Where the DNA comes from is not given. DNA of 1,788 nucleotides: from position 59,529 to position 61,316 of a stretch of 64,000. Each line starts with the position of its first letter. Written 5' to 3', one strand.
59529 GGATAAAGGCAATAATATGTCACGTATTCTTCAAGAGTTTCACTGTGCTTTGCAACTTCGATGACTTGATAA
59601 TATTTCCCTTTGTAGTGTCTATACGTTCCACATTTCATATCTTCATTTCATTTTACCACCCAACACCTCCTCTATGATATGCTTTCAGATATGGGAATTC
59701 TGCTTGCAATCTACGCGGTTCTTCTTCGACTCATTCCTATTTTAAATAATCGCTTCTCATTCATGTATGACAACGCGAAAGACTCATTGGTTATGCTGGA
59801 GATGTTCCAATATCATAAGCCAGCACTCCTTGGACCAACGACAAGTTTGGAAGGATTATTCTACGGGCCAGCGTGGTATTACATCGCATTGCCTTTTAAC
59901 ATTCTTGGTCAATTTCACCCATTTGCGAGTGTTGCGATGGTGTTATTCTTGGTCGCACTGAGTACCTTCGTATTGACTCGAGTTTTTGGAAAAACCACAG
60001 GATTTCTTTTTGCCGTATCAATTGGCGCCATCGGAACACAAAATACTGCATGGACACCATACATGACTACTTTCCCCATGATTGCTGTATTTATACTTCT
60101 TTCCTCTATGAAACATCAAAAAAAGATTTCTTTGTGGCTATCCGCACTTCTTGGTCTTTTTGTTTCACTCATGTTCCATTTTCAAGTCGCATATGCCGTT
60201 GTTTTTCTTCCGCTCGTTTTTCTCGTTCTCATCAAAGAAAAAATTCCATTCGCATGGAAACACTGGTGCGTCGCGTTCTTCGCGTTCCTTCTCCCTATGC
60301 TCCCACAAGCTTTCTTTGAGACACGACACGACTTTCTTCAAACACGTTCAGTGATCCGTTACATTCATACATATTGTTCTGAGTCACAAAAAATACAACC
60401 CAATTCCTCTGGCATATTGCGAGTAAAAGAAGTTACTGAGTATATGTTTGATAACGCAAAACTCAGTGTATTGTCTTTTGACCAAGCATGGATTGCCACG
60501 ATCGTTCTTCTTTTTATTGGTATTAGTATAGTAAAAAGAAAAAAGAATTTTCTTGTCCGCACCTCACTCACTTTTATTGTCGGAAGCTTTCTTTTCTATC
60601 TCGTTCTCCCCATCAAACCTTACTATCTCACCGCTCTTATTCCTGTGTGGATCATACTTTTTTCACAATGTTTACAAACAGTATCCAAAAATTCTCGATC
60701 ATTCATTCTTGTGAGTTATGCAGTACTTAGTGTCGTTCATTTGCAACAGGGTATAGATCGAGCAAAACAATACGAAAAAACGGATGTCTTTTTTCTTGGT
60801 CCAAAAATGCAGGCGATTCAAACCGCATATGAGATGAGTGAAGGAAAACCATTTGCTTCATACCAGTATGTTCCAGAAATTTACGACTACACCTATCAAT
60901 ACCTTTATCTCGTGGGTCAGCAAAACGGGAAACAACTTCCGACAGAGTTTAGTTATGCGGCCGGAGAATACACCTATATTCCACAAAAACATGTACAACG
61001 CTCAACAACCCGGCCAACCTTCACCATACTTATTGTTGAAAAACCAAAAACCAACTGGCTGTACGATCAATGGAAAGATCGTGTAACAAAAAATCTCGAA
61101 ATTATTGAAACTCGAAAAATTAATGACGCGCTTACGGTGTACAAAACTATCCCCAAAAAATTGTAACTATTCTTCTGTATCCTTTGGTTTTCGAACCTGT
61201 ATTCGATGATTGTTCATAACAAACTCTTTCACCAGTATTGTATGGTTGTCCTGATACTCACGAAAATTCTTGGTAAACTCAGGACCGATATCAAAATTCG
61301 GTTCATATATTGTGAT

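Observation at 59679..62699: Convergent, stop-to-stop abutting pair of paralogous membrane proteins from an uncharacterised family (third copy at 8408..9892)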

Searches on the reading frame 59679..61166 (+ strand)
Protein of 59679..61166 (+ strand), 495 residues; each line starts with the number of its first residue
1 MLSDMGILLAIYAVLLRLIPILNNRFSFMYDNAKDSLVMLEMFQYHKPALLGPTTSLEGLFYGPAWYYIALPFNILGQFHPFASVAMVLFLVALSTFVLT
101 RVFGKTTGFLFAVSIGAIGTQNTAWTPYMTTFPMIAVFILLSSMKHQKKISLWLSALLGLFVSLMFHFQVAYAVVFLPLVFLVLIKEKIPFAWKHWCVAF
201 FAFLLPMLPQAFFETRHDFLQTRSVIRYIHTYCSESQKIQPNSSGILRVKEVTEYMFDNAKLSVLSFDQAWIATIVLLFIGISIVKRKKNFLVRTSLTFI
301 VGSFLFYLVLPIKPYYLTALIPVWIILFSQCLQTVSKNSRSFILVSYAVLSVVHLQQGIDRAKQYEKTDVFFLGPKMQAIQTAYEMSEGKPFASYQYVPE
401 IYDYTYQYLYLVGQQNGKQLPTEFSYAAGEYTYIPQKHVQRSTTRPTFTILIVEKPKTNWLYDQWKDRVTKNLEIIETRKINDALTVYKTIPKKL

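Call 3: search_protein_families(library=pfam, proteins=[window:59679-61166:+], max_evalue=1)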
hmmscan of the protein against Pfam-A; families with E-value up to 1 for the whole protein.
window:59679-61166:+ (495 aa): 0 families

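Call 4: search_protein_families(library=ncbifam, proteins=[window:59679-61166:+], max_evalue=1)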
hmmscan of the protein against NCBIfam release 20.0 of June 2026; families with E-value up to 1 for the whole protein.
window:59679-61166:+ (495 aa): 0 families

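Call 13: find_homologous_proteins(query=window:59679-61166:+)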
Query window:59679-61166:+ (495 aa): 63 proteins with E <= 0.001 among 8000 candidates.
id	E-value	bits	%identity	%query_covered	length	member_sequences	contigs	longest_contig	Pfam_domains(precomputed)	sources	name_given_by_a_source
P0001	0.0e+0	1093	100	99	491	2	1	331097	-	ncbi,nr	ncbi:MAG: hypothetical protein HZA34_01470 [Candidatus Pacebacteria bacterium]|nr:hypothetical prote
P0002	5.2e-236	802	72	99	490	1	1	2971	-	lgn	-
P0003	3.2e-235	800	72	100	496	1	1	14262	-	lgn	-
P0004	4.2e-152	526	52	96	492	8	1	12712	-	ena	-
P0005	3.1e-133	463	45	97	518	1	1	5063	-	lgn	-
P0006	2.5e-115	404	42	98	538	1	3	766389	-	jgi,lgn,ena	-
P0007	3.7e-114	401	42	97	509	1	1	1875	-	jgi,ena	-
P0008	6.4e-111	390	42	97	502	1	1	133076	-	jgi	jgi:hypothetical protein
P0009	2.0e-109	385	41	96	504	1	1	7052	-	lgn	-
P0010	3.5e-107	378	41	97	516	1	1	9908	-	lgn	-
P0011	4.5e-106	374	38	98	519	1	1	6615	-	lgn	-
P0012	2.0e-105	372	41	91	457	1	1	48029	-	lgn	-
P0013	4.3e-105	371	40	98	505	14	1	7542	-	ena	-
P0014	7.1e-105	370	41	98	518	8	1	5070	-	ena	-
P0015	1.8e-104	369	41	98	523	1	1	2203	-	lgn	-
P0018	1.3e-102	362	40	97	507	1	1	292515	-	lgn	-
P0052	2.9e-38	150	28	94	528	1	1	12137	PF13231.13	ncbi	-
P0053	7.2e-31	126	28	87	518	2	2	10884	PF13231.13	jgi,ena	-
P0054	1.5e-29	122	27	89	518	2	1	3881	PF13231.13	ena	-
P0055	1.6e-28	118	27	89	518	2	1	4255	PF13231.13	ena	-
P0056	5.0e-19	87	26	78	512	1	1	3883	PF13231.13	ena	-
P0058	1.5e-14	72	25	98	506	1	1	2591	PF13231.13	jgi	-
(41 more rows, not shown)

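Call 16: search_solved_structures(query=A1, max_evalue=10, show_alignments=3)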
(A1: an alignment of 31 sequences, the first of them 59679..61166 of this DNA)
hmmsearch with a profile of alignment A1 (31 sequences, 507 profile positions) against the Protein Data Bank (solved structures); distinct sequences matched with E-value up to 10: 2.
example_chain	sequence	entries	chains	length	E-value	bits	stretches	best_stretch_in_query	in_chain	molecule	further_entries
8if8_C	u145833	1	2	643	0.73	11.7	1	69-209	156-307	Galactan 5-O-arabinofuranosyltransferase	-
5k7v_A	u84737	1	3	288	1.2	11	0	355-403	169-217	Designed protein HR00C3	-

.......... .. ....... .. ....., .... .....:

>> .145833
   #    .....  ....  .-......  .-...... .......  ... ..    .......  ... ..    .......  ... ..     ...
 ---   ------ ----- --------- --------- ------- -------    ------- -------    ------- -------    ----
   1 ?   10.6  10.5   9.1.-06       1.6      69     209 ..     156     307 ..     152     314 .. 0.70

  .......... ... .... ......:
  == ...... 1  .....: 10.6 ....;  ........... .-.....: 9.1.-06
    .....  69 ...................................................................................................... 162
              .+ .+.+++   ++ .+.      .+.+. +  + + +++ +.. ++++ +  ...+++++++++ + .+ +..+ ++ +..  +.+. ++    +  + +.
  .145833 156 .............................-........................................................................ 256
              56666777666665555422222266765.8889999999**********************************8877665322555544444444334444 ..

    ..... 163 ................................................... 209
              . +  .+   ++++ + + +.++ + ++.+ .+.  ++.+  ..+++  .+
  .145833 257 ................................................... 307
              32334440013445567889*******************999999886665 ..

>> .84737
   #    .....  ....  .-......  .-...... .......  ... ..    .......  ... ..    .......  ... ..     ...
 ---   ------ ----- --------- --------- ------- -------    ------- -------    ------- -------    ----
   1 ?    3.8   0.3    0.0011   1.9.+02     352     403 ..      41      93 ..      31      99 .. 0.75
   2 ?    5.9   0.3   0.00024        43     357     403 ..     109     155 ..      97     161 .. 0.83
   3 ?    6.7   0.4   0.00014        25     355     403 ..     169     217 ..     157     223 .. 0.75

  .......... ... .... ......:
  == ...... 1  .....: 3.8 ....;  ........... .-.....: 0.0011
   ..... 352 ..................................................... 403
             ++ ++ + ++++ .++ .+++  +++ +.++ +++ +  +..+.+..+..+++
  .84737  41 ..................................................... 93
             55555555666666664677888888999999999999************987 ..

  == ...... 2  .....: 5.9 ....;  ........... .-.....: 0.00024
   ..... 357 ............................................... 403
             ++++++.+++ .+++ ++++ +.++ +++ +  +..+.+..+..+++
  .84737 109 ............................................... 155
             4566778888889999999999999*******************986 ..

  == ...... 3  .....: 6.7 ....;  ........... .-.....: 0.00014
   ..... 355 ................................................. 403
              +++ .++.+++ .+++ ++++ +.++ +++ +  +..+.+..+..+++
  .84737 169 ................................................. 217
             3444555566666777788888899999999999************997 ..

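Call 18: find_encoding_contigs(protein=P0006, flank=6000, max_places=3)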
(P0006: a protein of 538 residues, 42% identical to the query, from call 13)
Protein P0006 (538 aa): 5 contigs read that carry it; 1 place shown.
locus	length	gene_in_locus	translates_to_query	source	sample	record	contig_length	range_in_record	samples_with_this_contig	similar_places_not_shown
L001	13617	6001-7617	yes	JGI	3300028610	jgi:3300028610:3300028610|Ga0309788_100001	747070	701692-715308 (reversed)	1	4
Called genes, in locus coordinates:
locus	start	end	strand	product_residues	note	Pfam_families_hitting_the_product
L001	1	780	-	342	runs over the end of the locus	PF01073:3Beta_HSD, PF01370:Epimerase, PF02719:Polysacc_synt_2, PF04321:RmlD_sub_bind, PF05368:NmrA (weak), PF07993:NAD_binding_4, PF13460:NAD_binding_10 (weak), PF16363:GDP_Man_Dehyd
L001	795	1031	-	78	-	-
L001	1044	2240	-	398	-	PF03816:LytR_cpsA_psr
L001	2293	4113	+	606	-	-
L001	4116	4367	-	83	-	-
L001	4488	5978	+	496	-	PF01943:Polysacc_synt, PF13440:Polysacc_synt_3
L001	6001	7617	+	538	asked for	-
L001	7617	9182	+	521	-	PF13231:PMT_2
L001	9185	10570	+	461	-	PF13231:PMT_2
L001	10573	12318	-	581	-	-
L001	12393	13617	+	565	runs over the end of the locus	PF02366:PMT (weak), PF13231:PMT_2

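Call 19: find_encoding_contigs(protein=P0018, flank=6000, max_places=2)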
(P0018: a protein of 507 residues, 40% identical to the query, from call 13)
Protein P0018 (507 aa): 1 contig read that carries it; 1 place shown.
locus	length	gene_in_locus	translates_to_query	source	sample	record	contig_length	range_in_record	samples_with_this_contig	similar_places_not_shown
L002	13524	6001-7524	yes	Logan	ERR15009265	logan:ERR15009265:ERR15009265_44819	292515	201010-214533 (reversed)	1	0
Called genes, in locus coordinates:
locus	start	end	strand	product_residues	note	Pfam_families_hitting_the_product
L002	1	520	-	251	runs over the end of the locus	PF02475:TRM5-TYW2_MTfase, PF01728:FtsJ (weak), PF05050:Methyltransf_21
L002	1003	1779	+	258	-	PF18922:DUF5672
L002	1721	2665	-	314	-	PF01073:3Beta_HSD, PF01370:Epimerase, PF02719:Polysacc_synt_2 (faint), PF13460:NAD_binding_10 (weak), PF16363:GDP_Man_Dehyd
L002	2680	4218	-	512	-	-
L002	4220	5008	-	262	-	PF13641:Glyco_tranf_2_3 (faint), PF00535:Glycos_transf_2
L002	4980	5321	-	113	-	PF10066:DUF2304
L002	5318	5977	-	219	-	PF00535:Glycos_transf_2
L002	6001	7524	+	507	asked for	-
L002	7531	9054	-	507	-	PF13231:PMT_2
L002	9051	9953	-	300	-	PF01073:3Beta_HSD, PF01370:Epimerase, PF02719:Polysacc_synt_2, PF04321:RmlD_sub_bind, PF05368:NmrA (weak), PF07993:NAD_binding_4 (faint), PF13460:NAD_binding_10, PF16363:GDP_Man_Dehyd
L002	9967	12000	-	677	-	-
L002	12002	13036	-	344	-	PF13439:Glyco_transf_4 (faint), PF13579:Glyco_trans_4_4 (faint), PF00534:Glycos_transf_1, PF20706:GT4-conflict, PF13692:Glyco_trans_1_4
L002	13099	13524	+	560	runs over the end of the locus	PF02366:PMT (weak), PF13231:PMT_2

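Call 20: find_encoding_contigs(protein=P0003, flank=6000, max_places=2)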
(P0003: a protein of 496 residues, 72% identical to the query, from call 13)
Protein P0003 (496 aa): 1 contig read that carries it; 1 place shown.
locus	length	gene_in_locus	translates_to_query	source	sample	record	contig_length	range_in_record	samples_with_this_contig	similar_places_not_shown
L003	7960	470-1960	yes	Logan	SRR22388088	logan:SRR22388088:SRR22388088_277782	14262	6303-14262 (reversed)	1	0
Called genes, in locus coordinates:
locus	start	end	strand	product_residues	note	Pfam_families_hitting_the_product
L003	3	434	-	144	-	?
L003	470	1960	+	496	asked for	-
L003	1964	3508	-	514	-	PF13231:PMT_2 (weak)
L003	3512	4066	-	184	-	PF08003:Methyltransf_9 (weak), PF13489:Methyltransf_23, PF08242:Methyltransf_12 (weak), PF13649:Methyltransf_25 (faint), PF08241:Methyltransf_11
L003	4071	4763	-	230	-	PF00535:Glycos_transf_2, PF10111:Glyco_tranf_2_2, PF13641:Glyco_tranf_2_3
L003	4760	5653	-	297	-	PF00535:Glycos_transf_2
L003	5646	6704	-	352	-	-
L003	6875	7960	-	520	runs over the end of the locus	-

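Call 24: find_related_loci(query=A1, collection=genome_contigs, flank=5000)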
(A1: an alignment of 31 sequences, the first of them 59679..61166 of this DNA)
Query A1 (495 aa) in genome_contigs; peptide patterns used: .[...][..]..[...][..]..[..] (x = any residue, [..] = any of these).
64 stretches matched a pattern; 32 encode a relative of the query (tblastn E <= 1e-3); 32 distinct loci.
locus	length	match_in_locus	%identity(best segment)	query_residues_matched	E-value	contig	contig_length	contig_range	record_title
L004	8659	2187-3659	39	7-493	3e-109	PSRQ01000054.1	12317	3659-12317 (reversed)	MAG: Candidatus Cerribacteria bacterium 'Amazon FNV 2010 28 9' contig_75_39898212_length_12317_multi_3_in_1_out_0, whole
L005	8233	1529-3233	40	20-491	2e-101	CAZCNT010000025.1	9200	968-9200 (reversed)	MAG TPA_asm: uncultured Gammaproteobacteria bacterium isolate SRP050083_co1_418 genome assembly, contig: NODE_3753_lengt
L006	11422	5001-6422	52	17-490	1e-155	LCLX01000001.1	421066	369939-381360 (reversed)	MAG: Microgenomates group bacterium GW2011_GWC1_46_15 UX36_C0001, whole genome shotgun sequence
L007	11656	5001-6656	35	9-490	9e-97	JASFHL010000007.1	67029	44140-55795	MAG: Candidatus Woesebacteria bacterium isolate D0608M20metaG_Bin_4550 D0608M20metaG_FD_scaffold_29_c1, whole genome sho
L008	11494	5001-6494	33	7-494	8e-74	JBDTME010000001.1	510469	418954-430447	MAG: Patescibacteria group bacterium isolate cluster3_bin.119 NODE_5_length_510469_cov_14.881851, whole genome shotgun s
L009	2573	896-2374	30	8-492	7e-69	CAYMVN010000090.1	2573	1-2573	MAG TPA_asm: uncultured Pseudomonadales bacterium isolate SRP286056_co2_111 genome assembly, contig: NODE_75726_length_2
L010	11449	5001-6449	32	21-494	3e-67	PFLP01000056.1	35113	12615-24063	MAG: Candidatus Pacebacteria bacterium CG_4_10_14_0_8_um_filter_42_14 CG_4_10_14_0.8_um_filter_scaffold_1240_c, whole ge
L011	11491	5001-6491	30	7-494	3e-64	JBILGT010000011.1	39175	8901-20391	MAG: Limisphaerales bacterium isolate ME2016-09-28_3300042471_group7_bin68 Rohwer_bin1526_scaffold_346_c1, whole genome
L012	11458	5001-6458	31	9-492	3e-58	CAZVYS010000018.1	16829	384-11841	MAG TPA_asm: uncultured Pseudomonadales bacterium isolate SRP077602_co2_364 genome assembly, contig: NODE_5118_length_16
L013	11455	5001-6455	31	17-490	3e-58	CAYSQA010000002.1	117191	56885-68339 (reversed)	MAG TPA_asm: uncultured Pseudomonadales bacterium isolate SRP170004_co1_586 genome assembly, contig: NODE_167_length_117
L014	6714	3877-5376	29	17-490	7e-58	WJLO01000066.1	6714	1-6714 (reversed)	MAG: Candidatus Paceibacterota bacterium isolate Bin_542 k141_2694678, whole genome shotgun sequence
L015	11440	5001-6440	29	21-492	6e-57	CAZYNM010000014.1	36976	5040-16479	MAG TPA_asm: uncultured Pseudomonadales bacterium isolate SRP292972_co1_113 genome assembly, contig: NODE_614_length_369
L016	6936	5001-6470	30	9-493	5e-55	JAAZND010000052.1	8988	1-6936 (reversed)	MAG: Candidatus Beckwithbacteria bacterium isolate AS27yjCOA_127 96864_AS27, whole genome shotgun sequence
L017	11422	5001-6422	31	28-492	3e-54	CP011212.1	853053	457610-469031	MAG: candidate division TM6 bacterium GW2011_GWF2_28_16 chromosome, complete genome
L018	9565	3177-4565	29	9-491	8e-52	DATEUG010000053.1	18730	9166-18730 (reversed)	MAG TPA_asm: Patescibacteria group bacterium isolate SMAG_U8335 k141_2391213, whole genome shotgun sequence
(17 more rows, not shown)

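Call 26: predict_structure(alignment_id=A1)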
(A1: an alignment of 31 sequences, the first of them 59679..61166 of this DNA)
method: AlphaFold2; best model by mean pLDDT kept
length: 495 residues; sequences in the alignment: 31
mean_pLDDT: 94.2   pTM: 0.91
mean pLDDT of the five models: 94.2, 94.0, 93.2, 93.0, 92.7
residues with pLDDT >= 90: 442; 70-90: 50; 50-70: 3; < 50: 0
segments of 3 or more residues with pLDDT < 50: none
pLDDT, mean of each block of 10 residues (from residue 1): 87 97 94 95 94 89 95 97 97 98 97 95 91 98 96 98 96 97 97 97 96 94 93 86 92 96 90 92 95 98 96 95 98 96 96 94 95 97 97 95 93 94 91 75 91 95 94 97 98 85
secondary structure, 60 per line:
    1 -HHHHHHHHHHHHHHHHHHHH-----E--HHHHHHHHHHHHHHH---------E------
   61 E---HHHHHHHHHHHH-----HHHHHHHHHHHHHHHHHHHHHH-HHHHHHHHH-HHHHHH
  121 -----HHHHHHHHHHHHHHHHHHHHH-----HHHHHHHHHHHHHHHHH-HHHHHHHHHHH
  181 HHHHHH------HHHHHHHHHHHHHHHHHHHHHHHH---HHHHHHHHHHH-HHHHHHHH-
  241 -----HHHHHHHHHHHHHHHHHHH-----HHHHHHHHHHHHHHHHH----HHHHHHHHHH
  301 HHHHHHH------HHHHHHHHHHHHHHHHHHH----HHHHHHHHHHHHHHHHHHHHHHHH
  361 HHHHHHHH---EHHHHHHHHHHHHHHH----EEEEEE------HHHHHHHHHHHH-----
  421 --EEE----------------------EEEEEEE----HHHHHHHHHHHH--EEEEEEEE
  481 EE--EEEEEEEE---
elements in order: H2-21 H30-44 H65-76 H82-103 H105-113 H115-120 H126-146 H152-168 H170-186 H193-216 H220-230 H232-239 H246-264 H270-286 H291-307 H314-332 H337-368 H373-387 E392-397 H404-415 E423-425 E448-454 H459-470 E473-482 E485-492

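Call 29: fold_search(model_id=the predicted structure, library=pdb)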
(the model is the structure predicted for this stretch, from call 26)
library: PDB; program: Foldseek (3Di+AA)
matches with E <= 10: 274; with E <= 0.001: 11
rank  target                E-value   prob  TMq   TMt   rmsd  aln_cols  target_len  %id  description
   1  5f15                  9.0e-07  1.00  0.60  0.56   7.4       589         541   11  Crystal Structure of ArnT from Cupriavidus metallidurans bound to Undecaprenyl phosphate (released 2016-02-17)
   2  9s6t_A                2.4e-06  1.00  0.55  0.56   7.9       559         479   13  Ternary cryo-EM structure of chicken ALG12 with Dol25-PP-GlcNAc2Man7, Dol25-P-Man, and Fab (released 2026-03-18)
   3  5ezm                  8.5e-06  1.00  0.61  0.57   7.3       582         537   12  Crystal Structure of ArnT from Cupriavidus metallidurans in the apo state (released 2016-02-17)
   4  9s6s_A                1.0e-04  1.00  0.52  0.48   8.4       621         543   11  Ternary cryo-EM structure of human ALG9 with Dol25-PP-GlcNAc2Man6, Dol25-P-Man and Fab (released 2026-03-18)
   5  9n9j_I                1.1e-04  1.00  0.42  0.31  15.6       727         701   12  Structure of a GRP94 folding intermediate engaged with a CCDC134- and FKBP11-bound secretory translocon (released 2025-11-19)
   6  8b6l_I                1.1e-04  1.00  0.46  0.35  13.0       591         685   12  Subtomogram average of the human Sec61-TRAP-OSTA-translocon (released 2022-12-07)
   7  9s6u_A                1.3e-04  1.00  0.52  0.48   8.5       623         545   11  Ternary cryo-EM structure of human ALG9 with Dol25-PP-GlcNAc2Man8, Dol25-P-Man and Fab (released 2026-03-18)
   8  6gxc_A                1.6e-04  1.00  0.47  0.35  12.6       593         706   10  Bacterial oligosaccharyltransferase PglB in complex with an inhibitory peptide and a reactive lipid-linked oligosaccha (released 2018-11-14)
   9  3rce_A                1.9e-04  1.00  0.49  0.38  12.4       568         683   10  Bacterial oligosaccharyltransferase PglB (released 2011-06-15)
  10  8pn9_A                2.6e-04  1.00  0.45  0.36  12.3       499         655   11  Structure of human oligosaccharyltransferase OST-A complex bound to NGI-1 (released 2024-05-08)
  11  5ogl_A                7.7e-04  1.00  0.49  0.36  11.3       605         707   10  Structure of bacterial oligosaccharyltransferase PglB in complex with an acceptor peptide and an lipid-linked oligosac (released 2017-10-25)
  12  8if8_C                1.7e-03  1.00  0.40  0.34  12.8       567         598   14  Arabinosyltransferase AftA (released 2023-05-31)
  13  9i5k_A                1.9e-03  1.00  0.47  0.47   8.4       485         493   10  Structure of the Chaetomium thermophilum Pmt4 homodimer (C2 symmetry) (released 2025-12-24)
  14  8agb_A                2.0e-03  1.00  0.47  0.38  11.5       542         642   11  Structure of yeast oligosaccharylransferase complex with lipid-linked oligosaccharide bound (released 2022-12-07)
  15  9e6i_B                2.7e-03  1.00  0.31  0.22   9.8       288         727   10  Cryo-EM structure of Saccharomyces cerevisiae Pmt4-Ccw5 complex (released 2025-10-15)
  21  6p25_B                1.4e-02  1.00  0.34  0.25   5.1       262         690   12  Structure of S. cerevisiae protein O-mannosyltransferase Pmt1-Pmt2 complex bound to the sugar donor and a peptide acce (released 2019-07-10)
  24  7bvf_B                5.6e-02  1.00  0.39  0.21   7.5       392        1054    9  Cryo-EM structure of Mycobacterium tuberculosis arabinosyltransferase EmbA-EmbB-AcpM2 in complex with ethambutol (released 2020-04-29)
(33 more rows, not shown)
